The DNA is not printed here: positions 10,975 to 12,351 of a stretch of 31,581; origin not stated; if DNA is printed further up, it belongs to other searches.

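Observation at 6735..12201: Replication-recombination module interrupted by a free-standing GIY-YIG homing endonuclease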

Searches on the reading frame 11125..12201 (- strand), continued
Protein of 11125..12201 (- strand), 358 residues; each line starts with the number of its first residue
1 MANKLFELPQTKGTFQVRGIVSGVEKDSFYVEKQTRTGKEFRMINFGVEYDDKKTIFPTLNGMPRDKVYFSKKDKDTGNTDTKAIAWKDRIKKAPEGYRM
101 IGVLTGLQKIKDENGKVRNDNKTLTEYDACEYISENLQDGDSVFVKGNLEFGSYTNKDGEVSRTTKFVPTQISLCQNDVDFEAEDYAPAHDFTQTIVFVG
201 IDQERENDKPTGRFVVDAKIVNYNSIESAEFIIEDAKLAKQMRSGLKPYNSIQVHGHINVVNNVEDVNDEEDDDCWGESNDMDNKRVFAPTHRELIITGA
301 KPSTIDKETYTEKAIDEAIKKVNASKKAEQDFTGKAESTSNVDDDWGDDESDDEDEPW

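Call 84: search_solved_structures(query=A2, max_evalue=1, show_alignments=2)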
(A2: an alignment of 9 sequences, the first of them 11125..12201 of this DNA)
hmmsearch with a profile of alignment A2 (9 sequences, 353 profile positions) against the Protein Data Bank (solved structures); distinct sequences matched with E-value up to 1: 12.
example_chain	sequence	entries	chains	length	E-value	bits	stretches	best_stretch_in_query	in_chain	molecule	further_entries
1se8_A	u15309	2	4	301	0.00019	23.8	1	129-169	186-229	Single-strand binding protein | Single-stranded DNA-binding protein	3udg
1flg_A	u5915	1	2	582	0.082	15.1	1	66-114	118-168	PROTEIN (QUINOPROTEIN ETHANOL DEHYDROGENASE)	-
3eiv_A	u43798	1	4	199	0.083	15.1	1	124-167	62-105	Single-stranded DNA-binding protein 2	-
2vw9_A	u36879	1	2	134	0.15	14.3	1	127-176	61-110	SINGLE-STRANDED DNA BINDING PROTEIN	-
7r4w_A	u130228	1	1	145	0.16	14.2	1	105-173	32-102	Single-stranded DNA-binding protein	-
7f25_A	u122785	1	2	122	0.19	13.9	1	129-169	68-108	Single-stranded DNA-binding protein 1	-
3lgj_A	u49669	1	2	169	0.43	12.8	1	131-169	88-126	Single-stranded DNA-binding protein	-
3a5u_A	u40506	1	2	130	0.67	12.1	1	124-168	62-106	Single-stranded DNA-binding protein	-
1sru_A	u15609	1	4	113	0.7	12.1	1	127-166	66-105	Single-strand binding protein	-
1eyg_A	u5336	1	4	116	0.72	12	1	127-166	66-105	SINGLE-STRAND DNA-BINDING PROTEIN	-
1x3e_A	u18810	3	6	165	0.88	11.7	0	124-168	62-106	Single-strand binding protein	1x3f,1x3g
1kaw_A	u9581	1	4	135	1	11.6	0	127-166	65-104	SINGLE-STRANDED DNA BINDING PROTEIN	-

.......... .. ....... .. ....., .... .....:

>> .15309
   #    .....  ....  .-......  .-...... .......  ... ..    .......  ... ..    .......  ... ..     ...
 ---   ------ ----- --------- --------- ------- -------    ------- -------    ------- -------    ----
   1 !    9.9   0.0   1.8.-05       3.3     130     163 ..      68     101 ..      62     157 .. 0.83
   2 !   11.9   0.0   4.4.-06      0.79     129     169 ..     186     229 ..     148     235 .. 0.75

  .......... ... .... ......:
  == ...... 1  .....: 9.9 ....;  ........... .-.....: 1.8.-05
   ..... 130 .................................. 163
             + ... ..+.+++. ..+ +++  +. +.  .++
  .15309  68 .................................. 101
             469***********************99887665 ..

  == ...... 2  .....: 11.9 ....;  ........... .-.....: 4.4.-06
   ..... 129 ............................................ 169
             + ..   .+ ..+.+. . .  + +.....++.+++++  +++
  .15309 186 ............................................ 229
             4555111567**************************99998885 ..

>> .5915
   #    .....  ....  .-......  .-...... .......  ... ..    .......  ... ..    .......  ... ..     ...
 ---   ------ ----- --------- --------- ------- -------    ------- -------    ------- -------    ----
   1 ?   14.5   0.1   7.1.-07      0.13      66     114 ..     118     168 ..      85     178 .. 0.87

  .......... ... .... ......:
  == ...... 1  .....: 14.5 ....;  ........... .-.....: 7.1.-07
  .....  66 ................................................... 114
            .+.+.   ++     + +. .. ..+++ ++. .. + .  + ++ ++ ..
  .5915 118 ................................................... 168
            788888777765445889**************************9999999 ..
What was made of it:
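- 11125..12201 (-): YorF-family SSB-like protein (358 aa) with an acidic C-terminal tail ending DEDEPW. Family profile against PDB SSBs, best 1.9e-4 (call 84).
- On Bacterial-type SSB (PF00436): The family profile hits 10 SSB chains, best 1SE8 at 1.9e-4, all on the same segment (call 84).
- Checked: A family profile hits ten bacterial SSB chains in the PDB, best 1.9e-4 (call 84).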
